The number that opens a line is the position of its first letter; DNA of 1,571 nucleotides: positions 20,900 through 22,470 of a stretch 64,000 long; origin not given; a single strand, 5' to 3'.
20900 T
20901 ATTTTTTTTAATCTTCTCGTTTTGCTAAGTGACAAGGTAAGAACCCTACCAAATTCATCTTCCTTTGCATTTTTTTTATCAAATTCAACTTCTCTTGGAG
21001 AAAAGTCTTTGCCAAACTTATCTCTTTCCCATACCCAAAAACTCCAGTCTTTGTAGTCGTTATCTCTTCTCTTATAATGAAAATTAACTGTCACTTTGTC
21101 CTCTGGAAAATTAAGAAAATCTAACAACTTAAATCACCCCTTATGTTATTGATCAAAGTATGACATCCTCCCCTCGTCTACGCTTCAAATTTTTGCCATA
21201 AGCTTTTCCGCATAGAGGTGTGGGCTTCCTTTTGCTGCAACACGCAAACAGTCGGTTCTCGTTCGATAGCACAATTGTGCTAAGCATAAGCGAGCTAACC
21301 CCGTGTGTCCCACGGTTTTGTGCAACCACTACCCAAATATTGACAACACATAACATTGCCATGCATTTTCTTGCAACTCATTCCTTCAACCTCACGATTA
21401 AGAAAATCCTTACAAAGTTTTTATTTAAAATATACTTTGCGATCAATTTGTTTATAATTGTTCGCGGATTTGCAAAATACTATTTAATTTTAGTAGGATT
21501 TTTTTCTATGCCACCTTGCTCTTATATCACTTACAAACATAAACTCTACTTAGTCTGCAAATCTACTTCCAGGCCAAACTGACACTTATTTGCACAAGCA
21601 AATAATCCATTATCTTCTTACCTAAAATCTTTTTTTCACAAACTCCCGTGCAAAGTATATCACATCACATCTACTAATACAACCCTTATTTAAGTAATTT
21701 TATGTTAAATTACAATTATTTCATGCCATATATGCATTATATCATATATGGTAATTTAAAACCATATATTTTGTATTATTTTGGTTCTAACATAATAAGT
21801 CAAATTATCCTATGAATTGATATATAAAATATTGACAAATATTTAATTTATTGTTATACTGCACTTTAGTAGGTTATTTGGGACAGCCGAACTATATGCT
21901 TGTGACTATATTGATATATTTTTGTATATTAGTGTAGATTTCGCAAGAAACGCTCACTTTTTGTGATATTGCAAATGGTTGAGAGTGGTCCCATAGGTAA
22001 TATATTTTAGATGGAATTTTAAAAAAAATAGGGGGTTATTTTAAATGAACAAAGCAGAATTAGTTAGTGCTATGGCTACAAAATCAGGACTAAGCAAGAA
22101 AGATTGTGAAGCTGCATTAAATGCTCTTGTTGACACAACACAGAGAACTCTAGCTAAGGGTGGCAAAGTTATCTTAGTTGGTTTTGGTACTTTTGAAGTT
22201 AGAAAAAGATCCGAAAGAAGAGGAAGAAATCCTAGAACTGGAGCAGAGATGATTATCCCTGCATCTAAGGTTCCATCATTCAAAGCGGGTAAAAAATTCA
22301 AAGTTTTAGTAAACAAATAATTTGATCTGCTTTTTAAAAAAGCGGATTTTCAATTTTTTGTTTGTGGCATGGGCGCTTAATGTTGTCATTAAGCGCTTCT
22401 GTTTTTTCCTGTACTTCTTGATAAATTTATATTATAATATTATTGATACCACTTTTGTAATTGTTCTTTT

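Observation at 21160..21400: GC-rich, helix-dense island upstream of the pullulanase gene: unclassified structured RNA candidate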

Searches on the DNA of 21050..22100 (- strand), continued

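Call 69: search_with_rna_model(model_id=R1, sources=[window, L011, L012, L013, L014, L015, L016, L017, L018, L019, L020, L021, L022, L023, L024, L025, L026, L027, L028, L029, L030, L033, L035, L039, L042, L045, L046, L049, L050, L052, L055, L057, L060, L061, L062, L070, L072, L074, L075, L077, L080, L081, L086, L090, L092, L098, L100, L106, L116, L121, L122, L131, L134, L138, L140, L142], max_evalue=0.001)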
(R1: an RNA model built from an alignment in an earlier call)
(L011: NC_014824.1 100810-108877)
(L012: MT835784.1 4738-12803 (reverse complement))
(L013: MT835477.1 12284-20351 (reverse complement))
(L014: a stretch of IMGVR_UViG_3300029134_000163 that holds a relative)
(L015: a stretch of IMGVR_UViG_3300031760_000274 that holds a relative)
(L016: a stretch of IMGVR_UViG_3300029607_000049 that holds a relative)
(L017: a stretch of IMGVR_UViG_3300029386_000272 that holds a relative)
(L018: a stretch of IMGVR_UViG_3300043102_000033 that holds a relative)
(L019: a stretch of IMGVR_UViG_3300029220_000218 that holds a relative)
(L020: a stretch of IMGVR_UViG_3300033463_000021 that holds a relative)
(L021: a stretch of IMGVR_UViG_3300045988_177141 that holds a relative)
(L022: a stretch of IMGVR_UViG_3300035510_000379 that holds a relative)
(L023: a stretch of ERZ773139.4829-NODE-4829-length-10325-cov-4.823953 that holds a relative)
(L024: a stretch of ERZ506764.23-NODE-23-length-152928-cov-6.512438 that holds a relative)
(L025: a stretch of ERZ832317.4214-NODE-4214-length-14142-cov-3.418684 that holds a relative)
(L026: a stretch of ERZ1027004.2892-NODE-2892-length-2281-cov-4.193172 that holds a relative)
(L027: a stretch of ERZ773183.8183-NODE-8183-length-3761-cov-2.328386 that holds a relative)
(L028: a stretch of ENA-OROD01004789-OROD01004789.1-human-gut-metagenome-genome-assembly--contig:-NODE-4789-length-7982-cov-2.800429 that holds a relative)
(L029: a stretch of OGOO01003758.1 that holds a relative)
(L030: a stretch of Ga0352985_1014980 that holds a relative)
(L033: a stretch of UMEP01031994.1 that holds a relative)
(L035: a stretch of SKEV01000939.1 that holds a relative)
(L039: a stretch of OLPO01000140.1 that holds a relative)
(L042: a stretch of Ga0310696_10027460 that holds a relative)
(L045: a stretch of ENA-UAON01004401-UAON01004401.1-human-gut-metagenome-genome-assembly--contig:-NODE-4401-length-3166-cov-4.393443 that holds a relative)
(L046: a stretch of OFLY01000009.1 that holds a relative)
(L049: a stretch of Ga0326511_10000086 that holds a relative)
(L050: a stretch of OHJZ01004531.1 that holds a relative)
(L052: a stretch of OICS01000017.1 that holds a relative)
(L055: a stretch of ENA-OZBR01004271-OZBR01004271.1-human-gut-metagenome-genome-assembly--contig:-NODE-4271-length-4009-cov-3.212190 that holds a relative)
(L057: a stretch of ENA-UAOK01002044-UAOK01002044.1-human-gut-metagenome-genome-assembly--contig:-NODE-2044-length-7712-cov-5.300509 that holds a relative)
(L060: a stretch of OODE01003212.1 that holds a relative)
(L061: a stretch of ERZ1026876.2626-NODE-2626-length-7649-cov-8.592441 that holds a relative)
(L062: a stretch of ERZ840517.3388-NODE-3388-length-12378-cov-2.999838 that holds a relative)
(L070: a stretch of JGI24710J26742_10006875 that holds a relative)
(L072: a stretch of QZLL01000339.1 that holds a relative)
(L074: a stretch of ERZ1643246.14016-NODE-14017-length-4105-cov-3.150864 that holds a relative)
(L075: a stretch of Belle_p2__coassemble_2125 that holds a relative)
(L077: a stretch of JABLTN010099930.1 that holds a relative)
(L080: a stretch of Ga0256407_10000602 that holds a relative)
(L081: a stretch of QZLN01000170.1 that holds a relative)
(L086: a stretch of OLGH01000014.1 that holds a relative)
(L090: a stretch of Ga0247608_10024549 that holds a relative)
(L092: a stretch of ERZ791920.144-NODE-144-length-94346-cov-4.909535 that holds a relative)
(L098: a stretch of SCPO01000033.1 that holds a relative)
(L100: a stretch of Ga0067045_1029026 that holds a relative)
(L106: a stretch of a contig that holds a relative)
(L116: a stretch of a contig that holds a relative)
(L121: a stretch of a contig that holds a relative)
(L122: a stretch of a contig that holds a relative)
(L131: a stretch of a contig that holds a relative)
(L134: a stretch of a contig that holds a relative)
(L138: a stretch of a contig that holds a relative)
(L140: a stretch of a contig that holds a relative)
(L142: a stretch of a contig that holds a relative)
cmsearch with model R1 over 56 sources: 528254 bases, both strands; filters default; matches with E-value up to 0.001: 60.
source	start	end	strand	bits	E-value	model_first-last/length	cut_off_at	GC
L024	3946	4068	-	138.6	5.3e-40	1-122/122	no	0.53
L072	9962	10084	+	136.5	2.5e-39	1-122/122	no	0.53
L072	1287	1407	+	132.8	3.5e-38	1-122/122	no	0.53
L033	6576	6696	+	132.6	3.9e-38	1-122/122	no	0.54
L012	3997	4120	+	132.5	4.4e-38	1-122/122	no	0.53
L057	4743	4866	+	132.5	4.4e-38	1-122/122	no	0.53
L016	3881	4004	+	132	6.3e-38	1-122/122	no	0.53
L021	9656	9777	+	131.4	9.6e-38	1-122/122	no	0.54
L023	3446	3566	-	131.3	1e-37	1-122/122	no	0.54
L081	3247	3368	+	131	1.2e-37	1-122/122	no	0.52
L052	3073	3204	+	129.7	3.2e-37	1-122/122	no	0.55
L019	2096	2219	-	128.8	6.3e-37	1-122/122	no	0.53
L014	3647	3770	-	128.8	6.3e-37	1-122/122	no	0.53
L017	8796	8919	-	126.7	2.7e-36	1-122/122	no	0.52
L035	1661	1784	-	126.7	2.7e-36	1-122/122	no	0.52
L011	3997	4121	+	126.6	3e-36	1-122/122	no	0.55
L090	676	795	-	123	4e-35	1-122/122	no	0.56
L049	6789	6914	-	122.9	4.3e-35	1-122/122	no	0.56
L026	2057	2185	+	120.4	2.6e-34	1-122/122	no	0.49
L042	4098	4224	+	119.9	3.6e-34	1-122/122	no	0.51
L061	2860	2984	+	119.7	4.1e-34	1-122/122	no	0.51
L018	930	1058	+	118.7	8.9e-34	1-122/122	no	0.5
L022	1822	1950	+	118.7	8.9e-34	1-122/122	no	0.5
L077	71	199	+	117.9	1.5e-33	1-122/122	no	0.5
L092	10258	10367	+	115.9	6.7e-33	1-122/122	no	0.55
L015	11762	11864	+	114.9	1.4e-32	1-122/122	no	0.51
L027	1322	1431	-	114.6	1.7e-32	1-122/122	no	0.55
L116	3210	3339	-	114.2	2.1e-32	1-122/122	no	0.56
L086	6155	6281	+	113.9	2.7e-32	1-122/122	no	0.56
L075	123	252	+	113.4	4e-32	1-122/122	no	0.54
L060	712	821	-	111.8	1.2e-31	1-122/122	no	0.55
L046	1205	1324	-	111.8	1.3e-31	1-122/122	no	0.51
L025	11244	11353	-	111.6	1.4e-31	1-122/122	no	0.54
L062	3939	4048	+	110.6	3e-31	1-122/122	no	0.53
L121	5535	5645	-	110.3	3.8e-31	1-122/122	no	0.55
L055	1705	1803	-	109.8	5.2e-31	1-122/122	no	0.52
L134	5365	5491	-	109.8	5.2e-31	1-122/122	no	0.59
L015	11571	11692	+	109.2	8.2e-31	1-122/122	no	0.57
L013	3999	4097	+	108.7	1.1e-30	1-122/122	no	0.52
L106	4182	4307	+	108.3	1.6e-30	1-122/122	no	0.6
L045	693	791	-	108.1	1.7e-30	1-122/122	no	0.52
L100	5908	6019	+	106.8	4.6e-30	1-122/122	no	0.55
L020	752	853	+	106.2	6.9e-30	1-122/122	no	0.5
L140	7286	7384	+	105.2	1.4e-29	1-122/122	no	0.55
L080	3085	3195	+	104.4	2.5e-29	1-122/122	no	0.55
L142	213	313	+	104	3.4e-29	1-122/122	no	0.54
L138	1439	1553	-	103.6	4.4e-29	1-122/122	no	0.52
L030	1130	1239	+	103.4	5.3e-29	1-122/122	no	0.55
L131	354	454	-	103.3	5.5e-29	1-122/122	no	0.5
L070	808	909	-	102.9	7.5e-29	1-122/122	no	0.51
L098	4086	4195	-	102.5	9.8e-29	1-122/122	no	0.45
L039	10011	10108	-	101.7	1.8e-28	1-122/122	no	0.53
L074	1315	1423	-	97.5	3.5e-27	1-122/122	no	0.54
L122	1535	1646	-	96.5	7.6e-27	1-122/122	no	0.56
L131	6472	6572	-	92.5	1.3e-25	1-122/122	no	0.53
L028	1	84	-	90.5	5.5e-25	1-84/122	3'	0.56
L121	11941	12032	-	76.8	1e-20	20-122/122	5'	0.55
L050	3120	3168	+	54.1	1.3e-13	1-49/122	3'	0.53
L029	1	47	-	53.2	2.3e-13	1-47/122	3'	0.53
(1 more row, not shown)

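Call 75: search_with_rna_model(model_id=R1, sources=[L143, L144, L145, L003, L004, L005], max_evalue=1)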
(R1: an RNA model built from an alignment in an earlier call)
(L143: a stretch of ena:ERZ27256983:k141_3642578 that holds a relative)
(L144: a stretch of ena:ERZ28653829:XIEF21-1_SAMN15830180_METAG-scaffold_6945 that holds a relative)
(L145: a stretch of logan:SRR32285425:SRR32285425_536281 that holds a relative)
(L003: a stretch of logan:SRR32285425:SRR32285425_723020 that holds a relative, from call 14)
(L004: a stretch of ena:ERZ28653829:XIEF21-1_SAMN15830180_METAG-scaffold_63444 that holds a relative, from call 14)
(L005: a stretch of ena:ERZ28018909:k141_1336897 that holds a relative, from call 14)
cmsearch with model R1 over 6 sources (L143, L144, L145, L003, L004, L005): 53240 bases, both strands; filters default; matches with E-value up to 1: 3.
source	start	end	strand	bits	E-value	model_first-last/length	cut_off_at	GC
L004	699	829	-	88.8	1.9e-25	1-122/122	no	0.5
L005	674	804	-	88.8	1.9e-25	1-122/122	no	0.5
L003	1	36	-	39.9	3.4e-10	1-36/122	3'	0.58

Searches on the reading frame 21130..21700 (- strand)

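Call 47: search_protein_families(library=pfam, proteins=[L011:2870-3988:+], max_evalue=0.1)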
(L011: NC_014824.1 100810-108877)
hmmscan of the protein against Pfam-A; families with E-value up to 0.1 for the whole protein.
L011:2870-3988:+ (372 aa): 3 families
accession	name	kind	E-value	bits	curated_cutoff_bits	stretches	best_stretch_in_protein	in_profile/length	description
PF07282.18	Cas12f1-like_TNB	-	1.6e-26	92.6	26.3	1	294-362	1-60/60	Cas12f1-like, TNB domain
PF01385.25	OrfB_IS605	-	6.9e-25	88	30.5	1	167-281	1-118/120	Probable transposase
PF12323.14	HTH_OrfB_IS605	-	3.6e-17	62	21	1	1-45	1-45/47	Helix-turn-helix domain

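Call 60: search_solved_structures(query=L011:2870-3988:+, max_evalue=0.001)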
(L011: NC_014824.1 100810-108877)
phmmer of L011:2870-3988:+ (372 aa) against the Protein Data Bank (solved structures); distinct sequences matched with E-value up to 0.001: 15.
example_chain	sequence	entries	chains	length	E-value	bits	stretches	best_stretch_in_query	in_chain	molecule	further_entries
9yyg_A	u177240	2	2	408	4.3e-81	276.3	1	3-367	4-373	AI-designed RNA-guided nuclease | AI-generated RNA-guided nuclease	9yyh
8bf8_A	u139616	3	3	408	7.9e-81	275.4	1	2-367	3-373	RNA-guided DNA endonuclease TnpB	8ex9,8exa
8h1j_A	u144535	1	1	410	8e-81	275.4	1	2-367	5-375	RNA-guided DNA endonuclease TnpB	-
8iaz_A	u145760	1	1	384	5.6e-39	137.8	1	4-364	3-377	Transposase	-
9jfo_A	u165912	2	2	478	2.5e-28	102.7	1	240-362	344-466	LaTranC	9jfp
9jfq_A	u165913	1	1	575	4.7e-28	101.8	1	240-362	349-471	LaTranC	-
9j09_A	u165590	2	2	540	3.1e-25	92.6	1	206-369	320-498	Transposase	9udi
8j1j_A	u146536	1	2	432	1.6e-14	57.4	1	142-363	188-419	Transposase IS605 OrfB C-terminal domain-containing protein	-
8j12_A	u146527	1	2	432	2e-14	57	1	141-363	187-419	Transposase IS605 OrfB C-terminal domain-containing protein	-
8j3r_A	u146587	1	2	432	1.1e-13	54.6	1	141-363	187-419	Transposase IS605 OrfB C-terminal domain-containing protein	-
7wju_A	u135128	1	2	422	2.2e-13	53.6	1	141-363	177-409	OrfB_Zn_ribbon domain-containing protein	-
8dzj_A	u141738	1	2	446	2.3e-13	53.5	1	141-363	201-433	OrfB_Zn_ribbon domain-containing protein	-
9b0l_P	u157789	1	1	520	6.6e-11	45.4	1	228-368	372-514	TnpB-like protein L79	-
9i8y_A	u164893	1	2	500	1.4e-05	27.9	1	137-351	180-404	CRISPR-associated endodeoxyribonuclease Cas12f1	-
23vu_A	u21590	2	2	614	3e-05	26.8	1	302-366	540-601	UnCas12m4a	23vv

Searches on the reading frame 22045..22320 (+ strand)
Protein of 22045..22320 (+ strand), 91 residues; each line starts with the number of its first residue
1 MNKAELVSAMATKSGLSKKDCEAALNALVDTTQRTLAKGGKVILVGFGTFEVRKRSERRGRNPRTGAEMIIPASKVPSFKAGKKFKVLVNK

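Call 14: find_encoding_contigs(protein=window:22045-22320:+, flank=6000, max_places=10)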
Protein window:22045-22320:+ (91 aa): 6 contigs read that carry it; 5 places shown.
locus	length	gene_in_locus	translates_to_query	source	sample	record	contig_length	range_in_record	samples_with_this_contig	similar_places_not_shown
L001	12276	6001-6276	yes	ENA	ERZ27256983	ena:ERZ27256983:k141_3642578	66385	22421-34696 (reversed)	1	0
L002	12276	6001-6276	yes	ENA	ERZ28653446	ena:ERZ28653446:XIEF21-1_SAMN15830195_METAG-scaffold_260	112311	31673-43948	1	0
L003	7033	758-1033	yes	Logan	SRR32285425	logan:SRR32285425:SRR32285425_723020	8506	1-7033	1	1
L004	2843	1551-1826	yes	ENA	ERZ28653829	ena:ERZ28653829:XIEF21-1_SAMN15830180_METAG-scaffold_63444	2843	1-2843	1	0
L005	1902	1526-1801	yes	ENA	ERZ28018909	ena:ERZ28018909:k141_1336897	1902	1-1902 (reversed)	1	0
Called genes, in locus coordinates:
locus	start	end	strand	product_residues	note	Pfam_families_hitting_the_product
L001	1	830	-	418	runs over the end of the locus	PF04851:ResIII, PF00270:DEAD, PF00271:Helicase_C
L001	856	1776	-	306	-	PF10531:SLBB, PF22461:SLBB_2 (faint), PF00633:HHH (weak), PF12836:HHH_3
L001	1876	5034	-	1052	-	PF03714:PUD, PF02922:CBM_48, PF00128:Alpha-amylase (weak), PF11852:Pullul_strch_C, PF21653:pulA_all-beta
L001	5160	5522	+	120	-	-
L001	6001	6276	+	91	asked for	PF00216:Bac_DNA_binding, PF18291:HU-HIG (weak)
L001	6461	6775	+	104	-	-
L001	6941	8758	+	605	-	-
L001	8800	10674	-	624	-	-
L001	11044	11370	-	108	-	-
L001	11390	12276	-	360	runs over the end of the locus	PF00696:AA_kinase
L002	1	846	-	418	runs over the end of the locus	PF04851:ResIII, PF00270:DEAD, PF00271:Helicase_C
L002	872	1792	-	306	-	PF10531:SLBB, PF22461:SLBB_2 (faint), PF00633:HHH (weak), PF12836:HHH_3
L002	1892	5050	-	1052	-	PF03714:PUD, PF02922:CBM_48, PF00128:Alpha-amylase (weak), PF11852:Pullul_strch_C, PF21653:pulA_all-beta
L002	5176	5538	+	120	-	-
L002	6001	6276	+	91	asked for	PF00216:Bac_DNA_binding, PF18291:HU-HIG (weak)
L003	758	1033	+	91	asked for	PF00216:Bac_DNA_binding, PF18291:HU-HIG (weak)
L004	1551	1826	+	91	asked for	PF00216:Bac_DNA_binding, PF18291:HU-HIG (weak)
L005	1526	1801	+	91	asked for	PF00216:Bac_DNA_binding, PF18291:HU-HIG (weak)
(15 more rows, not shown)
